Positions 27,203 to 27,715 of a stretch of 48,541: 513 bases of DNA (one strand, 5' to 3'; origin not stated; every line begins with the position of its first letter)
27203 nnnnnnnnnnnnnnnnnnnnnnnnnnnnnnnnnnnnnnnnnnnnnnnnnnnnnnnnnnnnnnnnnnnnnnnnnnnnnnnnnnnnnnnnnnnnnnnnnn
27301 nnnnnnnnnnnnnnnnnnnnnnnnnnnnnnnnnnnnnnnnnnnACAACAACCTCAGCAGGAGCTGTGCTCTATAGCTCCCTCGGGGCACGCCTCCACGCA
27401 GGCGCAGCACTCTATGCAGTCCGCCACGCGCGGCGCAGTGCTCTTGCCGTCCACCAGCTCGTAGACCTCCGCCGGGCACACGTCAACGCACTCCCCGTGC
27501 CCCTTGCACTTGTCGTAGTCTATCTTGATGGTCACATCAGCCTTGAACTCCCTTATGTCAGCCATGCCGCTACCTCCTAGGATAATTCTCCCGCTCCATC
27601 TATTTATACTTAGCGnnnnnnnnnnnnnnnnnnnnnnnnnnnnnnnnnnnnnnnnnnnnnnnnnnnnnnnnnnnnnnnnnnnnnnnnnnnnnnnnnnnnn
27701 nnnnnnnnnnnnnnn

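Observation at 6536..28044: Candidate archaeal nitrate-ammonification / extracytoplasmic electron-transfer island (Nap + HAO-type octahaem + decahaem cytochrome + haem-sensor TCS + TatA + Moco genes)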

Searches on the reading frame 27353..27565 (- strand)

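Call 32: search_protein_families(library=ncbifam, proteins=[window:27353-27565:-], max_evalue=0.01)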
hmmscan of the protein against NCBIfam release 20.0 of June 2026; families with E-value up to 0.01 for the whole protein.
window:27353-27565:- (70 aa): 59 families (the best 25 are shown)
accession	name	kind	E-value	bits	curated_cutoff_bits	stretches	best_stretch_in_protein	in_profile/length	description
NF043039.1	HgcAB_like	equivalog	5.7e-14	52.5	285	1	8-65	290-349/350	HgcAB-like fusion protein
NF040864.1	HgcB_ferredoxin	equivalog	1.1e-13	50.9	99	1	10-67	5-63/93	mercury methylation ferredoxin HgcB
NF006221.0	PRK08348.1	subfamily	1.1e-10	41.3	124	1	12-69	38-96/136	NADH-plastoquinone oxidoreductase subunit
NF038196.1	ferrodoxin_EFR1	subfamily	2.6e-09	37.5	75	1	8-67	175-231/242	EFR1 family ferrodoxin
TIGR02700.1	flavo_MJ0208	hypoth_equivalog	1.1e-08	34.6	251.35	1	10-67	140-196/234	dihydromethanopterin reductase (acceptor)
TIGR04395.1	cutC_activ_rSAM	equivalog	4.3e-08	32.8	360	1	12-66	48-104/309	choline TMA-lyase-activating enzyme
TIGR02179.1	PorD_KorD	subfamily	5.2e-08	32.9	60.05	1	9-38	46-75/78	2-oxoacid:acceptor oxidoreductase, delta subunit, pyruvate/2-ketoisovalerate family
NF040684.1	PorD_Arch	equivalog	5.3e-07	29.6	120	1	10-37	54-81/85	pyruvate synthase subunit PorD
NF005503.0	PRK07118.1-2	equivalog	9.9e-07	28.3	252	1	13-42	162-191/292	RnfABCDGE type electron transport complex subunit B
NF041165.1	ZFX_Thplmales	equivalog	1.2e-06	28.9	280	1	12-37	61-86/144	zinc-containing ferredoxin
NF042909.1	FMH_DH_FwdF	exception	2.1e-06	27.1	375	1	12-66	251-312/336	tungsten-dependent formylmethanofuran dehydrogenase subunit FwdF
TIGR03048.1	PS_I_psaC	equivalog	3.1e-06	27.3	130.65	1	12-62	3-59/80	photosystem I iron-sulfur center protein PsaC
TIGR02494.1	PFLE_PFLC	subfamily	4e-06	26.3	174.35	1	12-67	42-99/293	glycyl-radical enzyme activating protein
NF058577.1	FdxA_fam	equivalog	6e-06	26.3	65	1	10-33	28-51/52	4Fe-4S ferredoxin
NF042987.1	OGOR_delta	exception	6.5e-06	26.2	125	1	10-65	23-85/89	2-oxoglutarate ferredoxin oxidoreductase subunit delta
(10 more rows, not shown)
